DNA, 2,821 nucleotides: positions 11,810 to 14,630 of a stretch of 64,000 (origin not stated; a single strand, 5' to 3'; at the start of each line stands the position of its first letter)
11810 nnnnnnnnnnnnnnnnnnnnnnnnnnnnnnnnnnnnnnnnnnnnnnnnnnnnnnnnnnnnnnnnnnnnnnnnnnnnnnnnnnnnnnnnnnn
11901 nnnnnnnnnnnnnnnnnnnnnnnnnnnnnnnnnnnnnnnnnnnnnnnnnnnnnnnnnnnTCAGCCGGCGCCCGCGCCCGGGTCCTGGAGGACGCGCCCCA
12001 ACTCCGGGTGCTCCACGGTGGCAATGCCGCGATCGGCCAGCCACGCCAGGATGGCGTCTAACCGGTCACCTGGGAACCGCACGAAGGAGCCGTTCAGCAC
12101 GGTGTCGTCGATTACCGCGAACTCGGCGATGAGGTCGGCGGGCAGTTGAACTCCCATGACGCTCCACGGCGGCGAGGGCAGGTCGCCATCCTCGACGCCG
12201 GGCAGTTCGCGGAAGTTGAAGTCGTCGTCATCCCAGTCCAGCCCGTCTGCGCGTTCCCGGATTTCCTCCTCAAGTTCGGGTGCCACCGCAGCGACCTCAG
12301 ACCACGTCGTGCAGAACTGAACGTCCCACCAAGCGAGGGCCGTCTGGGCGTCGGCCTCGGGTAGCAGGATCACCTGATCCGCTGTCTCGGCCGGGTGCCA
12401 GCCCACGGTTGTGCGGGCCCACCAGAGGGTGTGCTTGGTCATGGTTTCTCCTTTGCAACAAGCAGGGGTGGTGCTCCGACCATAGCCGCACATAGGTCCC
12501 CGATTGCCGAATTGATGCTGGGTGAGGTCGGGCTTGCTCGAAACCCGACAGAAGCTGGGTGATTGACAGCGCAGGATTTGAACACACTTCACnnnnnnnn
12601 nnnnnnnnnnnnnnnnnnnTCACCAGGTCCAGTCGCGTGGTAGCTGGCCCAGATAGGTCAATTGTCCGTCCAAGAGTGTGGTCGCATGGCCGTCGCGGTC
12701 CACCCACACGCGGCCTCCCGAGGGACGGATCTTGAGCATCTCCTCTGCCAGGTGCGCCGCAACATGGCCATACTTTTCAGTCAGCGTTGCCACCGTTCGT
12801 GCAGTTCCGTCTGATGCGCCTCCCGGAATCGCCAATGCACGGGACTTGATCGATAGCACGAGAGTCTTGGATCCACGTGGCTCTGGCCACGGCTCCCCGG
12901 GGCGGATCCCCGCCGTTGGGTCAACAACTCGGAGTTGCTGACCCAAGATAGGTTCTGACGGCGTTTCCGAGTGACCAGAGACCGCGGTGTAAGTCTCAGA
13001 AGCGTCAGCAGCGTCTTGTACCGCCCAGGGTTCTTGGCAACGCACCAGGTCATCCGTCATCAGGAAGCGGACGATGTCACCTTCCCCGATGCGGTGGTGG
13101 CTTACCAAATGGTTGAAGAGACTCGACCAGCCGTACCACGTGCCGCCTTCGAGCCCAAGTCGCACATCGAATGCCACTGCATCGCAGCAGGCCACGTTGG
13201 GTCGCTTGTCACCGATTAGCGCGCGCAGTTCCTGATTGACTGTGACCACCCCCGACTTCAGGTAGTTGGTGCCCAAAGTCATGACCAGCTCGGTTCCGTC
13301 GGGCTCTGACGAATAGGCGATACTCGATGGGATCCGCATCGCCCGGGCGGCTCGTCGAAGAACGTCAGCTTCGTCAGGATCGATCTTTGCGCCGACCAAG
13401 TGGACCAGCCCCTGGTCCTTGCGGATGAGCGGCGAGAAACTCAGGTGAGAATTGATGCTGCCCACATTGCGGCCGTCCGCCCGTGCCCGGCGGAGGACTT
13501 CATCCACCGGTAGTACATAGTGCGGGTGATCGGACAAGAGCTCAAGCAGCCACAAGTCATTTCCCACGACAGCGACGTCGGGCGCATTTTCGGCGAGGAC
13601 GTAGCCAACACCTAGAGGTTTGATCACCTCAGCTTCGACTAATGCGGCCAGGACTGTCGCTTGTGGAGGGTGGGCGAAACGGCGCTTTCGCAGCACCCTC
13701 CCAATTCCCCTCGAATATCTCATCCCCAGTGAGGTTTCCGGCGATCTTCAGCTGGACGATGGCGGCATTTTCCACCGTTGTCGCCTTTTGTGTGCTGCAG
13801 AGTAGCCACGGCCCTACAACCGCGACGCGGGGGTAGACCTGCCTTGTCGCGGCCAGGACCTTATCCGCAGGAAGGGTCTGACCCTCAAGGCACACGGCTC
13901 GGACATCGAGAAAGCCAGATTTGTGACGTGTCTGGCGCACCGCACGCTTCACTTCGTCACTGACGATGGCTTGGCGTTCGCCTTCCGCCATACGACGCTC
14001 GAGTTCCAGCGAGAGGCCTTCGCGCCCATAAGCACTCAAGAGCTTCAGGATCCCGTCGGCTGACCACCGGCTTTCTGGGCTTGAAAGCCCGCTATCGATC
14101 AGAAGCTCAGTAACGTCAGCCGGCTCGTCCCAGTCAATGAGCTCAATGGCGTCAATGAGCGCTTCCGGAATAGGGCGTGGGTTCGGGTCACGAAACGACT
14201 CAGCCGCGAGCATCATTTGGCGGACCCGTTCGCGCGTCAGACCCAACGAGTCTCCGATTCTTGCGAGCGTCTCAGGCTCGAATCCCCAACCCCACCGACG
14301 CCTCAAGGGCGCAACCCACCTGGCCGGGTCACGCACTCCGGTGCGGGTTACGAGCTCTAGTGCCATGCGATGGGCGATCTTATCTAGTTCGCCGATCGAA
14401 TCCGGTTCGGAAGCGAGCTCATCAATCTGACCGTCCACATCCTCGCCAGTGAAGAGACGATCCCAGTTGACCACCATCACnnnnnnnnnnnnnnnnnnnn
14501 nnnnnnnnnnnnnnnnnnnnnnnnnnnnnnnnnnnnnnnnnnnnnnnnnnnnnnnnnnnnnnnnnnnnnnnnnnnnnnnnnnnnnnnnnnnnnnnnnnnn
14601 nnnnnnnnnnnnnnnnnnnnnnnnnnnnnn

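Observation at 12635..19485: An unnamed ~85-aa domain (domain X) occurs three times in two divergently encoded proteins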

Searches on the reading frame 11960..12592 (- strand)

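Call 6: search_protein_families(library=pfam, proteins=[window:11960-12592:-], max_evalue=0.1)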
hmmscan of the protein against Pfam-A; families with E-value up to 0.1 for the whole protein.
window:11960-12592:- (210 aa): 1 family
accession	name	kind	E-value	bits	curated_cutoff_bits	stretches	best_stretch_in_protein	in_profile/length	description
PF21124.2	VinK_C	-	0.018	15.9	27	1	169-189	1-21/62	VinK acyltransferase small domain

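Call 7: search_protein_families(library=padloc, proteins=[window:11960-12592:-], max_evalue=0.01)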
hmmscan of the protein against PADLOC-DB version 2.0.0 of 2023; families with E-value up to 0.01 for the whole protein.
window:11960-12592:- (210 aa): 0 families

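Call 8: search_protein_families(library=ncbifam, proteins=[window:11960-12592:-], max_evalue=0.01)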
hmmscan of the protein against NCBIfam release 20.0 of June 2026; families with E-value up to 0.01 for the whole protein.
window:11960-12592:- (210 aa): 0 families

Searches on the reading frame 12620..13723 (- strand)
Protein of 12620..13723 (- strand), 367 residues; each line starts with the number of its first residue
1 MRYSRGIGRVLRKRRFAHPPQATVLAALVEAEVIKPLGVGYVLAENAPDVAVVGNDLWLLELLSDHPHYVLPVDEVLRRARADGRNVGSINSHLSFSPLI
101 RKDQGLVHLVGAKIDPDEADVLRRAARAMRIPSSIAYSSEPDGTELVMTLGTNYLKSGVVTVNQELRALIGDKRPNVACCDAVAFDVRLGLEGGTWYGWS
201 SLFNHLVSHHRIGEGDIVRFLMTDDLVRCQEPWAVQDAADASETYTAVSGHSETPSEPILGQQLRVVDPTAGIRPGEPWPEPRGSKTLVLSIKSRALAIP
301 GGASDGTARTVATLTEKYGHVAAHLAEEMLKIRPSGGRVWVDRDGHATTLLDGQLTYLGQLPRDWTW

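Call 6: search_protein_families(library=pfam, proteins=[window:12620-13723:-], max_evalue=0.1)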
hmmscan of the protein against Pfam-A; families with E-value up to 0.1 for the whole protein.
window:12620-13723:- (367 aa): 0 families

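Call 7: search_protein_families(library=padloc, proteins=[window:12620-13723:-], max_evalue=0.01)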
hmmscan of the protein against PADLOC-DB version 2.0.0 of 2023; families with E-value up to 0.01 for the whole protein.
window:12620-13723:- (367 aa): 0 families

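Call 8: search_protein_families(library=ncbifam, proteins=[window:12620-13723:-], max_evalue=0.01)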
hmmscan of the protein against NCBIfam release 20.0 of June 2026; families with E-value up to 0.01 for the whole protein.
window:12620-13723:- (367 aa): 0 families

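Call 9: find_homologous_proteins(query=window:12620-13723:-, max_evalue=0.001)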
Query window:12620-13723:- (367 aa): 3 proteins with E <= 0.001 among 8000 candidates.
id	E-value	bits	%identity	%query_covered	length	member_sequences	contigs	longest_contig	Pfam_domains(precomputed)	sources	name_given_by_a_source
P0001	8.5e-224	761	100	91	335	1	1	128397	-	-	-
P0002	2.0e-146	506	64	99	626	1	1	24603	PF04545.23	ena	-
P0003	5.5e-10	57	39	24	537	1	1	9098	-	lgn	-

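Call 11: find_encoding_contigs(protein=P0002, flank=10000, max_places=4)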
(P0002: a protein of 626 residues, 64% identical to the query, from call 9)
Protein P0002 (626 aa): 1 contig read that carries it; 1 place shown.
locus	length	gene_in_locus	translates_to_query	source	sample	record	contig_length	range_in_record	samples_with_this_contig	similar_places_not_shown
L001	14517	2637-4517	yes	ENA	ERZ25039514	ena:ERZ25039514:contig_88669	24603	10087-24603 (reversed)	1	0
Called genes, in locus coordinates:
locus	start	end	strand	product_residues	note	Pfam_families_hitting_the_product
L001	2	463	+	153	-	?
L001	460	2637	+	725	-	-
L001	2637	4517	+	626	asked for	PF04545:Sigma70_r4 (faint)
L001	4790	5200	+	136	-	-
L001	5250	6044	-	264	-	PF13276:HTH_21 (weak), PF00665:rve, PF13683:rve_3, PF13333:rve_2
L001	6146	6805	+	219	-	PF13276:HTH_21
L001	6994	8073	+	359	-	PF01548:DEDD_Tnp_IS110, PF02371:Transposase_20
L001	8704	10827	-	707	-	PF14520:HHH_5 (faint), PF00176:SNF2-rel_dom, PF04851:ResIII (weak), PF00271:Helicase_C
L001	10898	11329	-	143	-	-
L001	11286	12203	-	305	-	-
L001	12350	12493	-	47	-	-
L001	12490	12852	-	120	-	-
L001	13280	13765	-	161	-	-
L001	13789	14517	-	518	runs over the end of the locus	-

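Call 12: find_encoding_contigs(protein=P0003, flank=10000, max_places=4)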
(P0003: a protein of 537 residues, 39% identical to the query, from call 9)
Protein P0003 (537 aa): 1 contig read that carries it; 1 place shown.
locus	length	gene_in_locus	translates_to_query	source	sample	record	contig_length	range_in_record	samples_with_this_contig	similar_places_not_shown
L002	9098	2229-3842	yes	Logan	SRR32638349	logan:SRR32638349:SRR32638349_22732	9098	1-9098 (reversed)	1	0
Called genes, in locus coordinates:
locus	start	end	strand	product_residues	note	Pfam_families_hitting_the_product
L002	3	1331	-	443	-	?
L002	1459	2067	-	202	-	-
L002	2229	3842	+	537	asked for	-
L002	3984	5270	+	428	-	-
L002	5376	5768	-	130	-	PF24585:YunG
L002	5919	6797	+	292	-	PF13638:PIN_4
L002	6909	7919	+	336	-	-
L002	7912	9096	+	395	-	?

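Call 24: search_protein_families(library=pfam, proteins=[P0003, P0002, L002:1459-2067:-, L002:3-1331:-, L002:3984-5270:+, L001:460-2637:+, L001:2-463:+, L001:4790-5200:+], max_evalue=1)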
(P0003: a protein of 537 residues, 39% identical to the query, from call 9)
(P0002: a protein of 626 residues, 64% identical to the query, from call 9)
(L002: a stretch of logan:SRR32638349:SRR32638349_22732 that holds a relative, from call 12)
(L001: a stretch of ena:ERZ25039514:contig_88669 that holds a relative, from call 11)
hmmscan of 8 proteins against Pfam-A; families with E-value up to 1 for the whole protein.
P0003 (537 aa): 0 families

P0002 (626 aa): 1 family
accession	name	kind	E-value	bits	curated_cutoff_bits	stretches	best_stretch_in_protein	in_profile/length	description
PF04545.22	Sigma70_r4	-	2e-05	24.5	24.1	1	58-90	13-42/50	Sigma-70, region 4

L002:1459-2067:- (202 aa): 4 families
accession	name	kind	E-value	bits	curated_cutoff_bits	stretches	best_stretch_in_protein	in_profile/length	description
PF12728.13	HTH_17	-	0.00051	20.7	27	1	118-167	1-48/51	Helix-turn-helix domain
PF00376.29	MerR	-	0.0012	19.1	28.2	1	120-149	1-30/38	MerR family regulatory protein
PF13411.12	MerR_1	-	0.0053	17.3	21.6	1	120-176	2-57/69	MerR HTH family regulatory protein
PF01381.28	HTH_3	-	0.022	15.2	23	1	78-109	7-38/55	Helix-turn-helix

L002:3-1331:- (443 aa): 0 families

L002:3984-5270:+ (428 aa): 2 families
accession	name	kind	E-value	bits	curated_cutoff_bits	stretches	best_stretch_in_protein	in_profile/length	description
PF06576.17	DUF1133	-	0.0093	15.8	23.1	1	220-336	13-129/176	Protein of unknown function (DUF1133)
PF05531.17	NPV_P10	-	0.79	10.7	29.8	0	187-227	14-55/75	Nucleopolyhedrovirus P10 protein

L001:460-2637:+ (725 aa): 1 family
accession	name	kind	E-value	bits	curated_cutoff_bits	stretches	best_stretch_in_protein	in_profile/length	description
PF02518.31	HATPase_c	-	0.044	14.7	26.4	1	26-102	6-65/111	Histidine kinase-, DNA gyrase B-, and HSP90-like ATPase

L001:2-463:+ (153 aa): 0 families

L001:4790-5200:+ (136 aa): 2 families
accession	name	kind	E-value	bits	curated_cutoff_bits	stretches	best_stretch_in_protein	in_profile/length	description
PF23451.1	Zn_ribbon_PaaD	-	0.022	14.8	27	1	11-41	8-38/53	PaaD zinc beta ribbon domain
PF25700.1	UL128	-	0.15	12.1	25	1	24-66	29-71/167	Cytomegalovirus UL128 protein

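Call 93: search_solved_structures(query=P0002, max_evalue=1)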
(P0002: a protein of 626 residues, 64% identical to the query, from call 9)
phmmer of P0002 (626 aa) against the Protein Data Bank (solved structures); distinct sequences matched with E-value up to 1: 11.
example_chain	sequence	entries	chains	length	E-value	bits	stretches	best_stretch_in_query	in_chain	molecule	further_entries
6fi7_A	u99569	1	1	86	0.028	16.3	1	56-93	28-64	RNA polymerase sigma factor RpoS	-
6ono_B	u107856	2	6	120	0.029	16.3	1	51-98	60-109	RNA polymerase sigma factor SigA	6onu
7kuf_B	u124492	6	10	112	0.034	16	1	52-99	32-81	RNA polymerase sigma factor, DNA-directed RNA polymerase subunit beta chimera | RNA polymerase sigma factor SigA,DNA-directed RNA polymerase subunit beta | RNA 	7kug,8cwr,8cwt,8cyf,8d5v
6ido_A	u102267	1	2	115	0.053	15.4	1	56-93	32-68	RNA polymerase sigma factor RpoS,RNA polymerase beta-flap-tip-helix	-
1tty_A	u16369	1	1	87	0.11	14.4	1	50-99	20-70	RNA polymerase sigma factor rpoD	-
7f0r_F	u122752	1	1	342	0.15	13.9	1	46-95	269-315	RNA polymerase sigma factor RpoS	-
7vf9_F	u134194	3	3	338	0.15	13.9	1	46-95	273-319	RNA polymerase sigma factor RpoS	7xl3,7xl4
6uu8_FFF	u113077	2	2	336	0.27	13.1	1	56-93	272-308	RNA polymerase sigma factor RpoS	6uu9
5ipl_F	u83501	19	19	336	0.27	13.1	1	56-93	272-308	RNA polymerase sigma factor RpoS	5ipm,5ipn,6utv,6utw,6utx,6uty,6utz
6omf_F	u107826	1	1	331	0.28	13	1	56-92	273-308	RNA polymerase sigma factor RpoS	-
6kj6_F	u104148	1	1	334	0.29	13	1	56-92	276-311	RNA polymerase sigma factor RpoS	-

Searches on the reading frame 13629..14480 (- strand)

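Call 6: search_protein_families(library=pfam, proteins=[window:13629-14480:-], max_evalue=0.1)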
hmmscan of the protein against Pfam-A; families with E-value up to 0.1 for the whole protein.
window:13629-14480:- (283 aa): 1 family
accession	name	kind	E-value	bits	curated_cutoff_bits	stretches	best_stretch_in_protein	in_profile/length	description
PF04545.22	Sigma70_r4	-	1.8e-06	27.8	24.1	1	59-90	13-41/50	Sigma-70, region 4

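Call 7: search_protein_families(library=padloc, proteins=[window:13629-14480:-], max_evalue=0.01)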
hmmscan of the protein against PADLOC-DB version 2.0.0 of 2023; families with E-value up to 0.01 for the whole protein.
window:13629-14480:- (283 aa): 0 families

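Call 8: search_protein_families(library=ncbifam, proteins=[window:13629-14480:-], max_evalue=0.01)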
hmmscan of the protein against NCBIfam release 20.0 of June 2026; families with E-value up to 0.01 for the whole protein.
window:13629-14480:- (283 aa): 2 families
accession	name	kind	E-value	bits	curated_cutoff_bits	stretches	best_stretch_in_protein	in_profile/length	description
TIGR02394.1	rpoS_proteo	equivalog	3.3e-05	23.5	378.7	1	59-91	231-264/285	RNA polymerase sigma factor RpoS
NF004207.0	PRK05657.1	equivalog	5.4e-05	22.7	394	1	54-91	271-307/329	RNA polymerase sigma factor RpoS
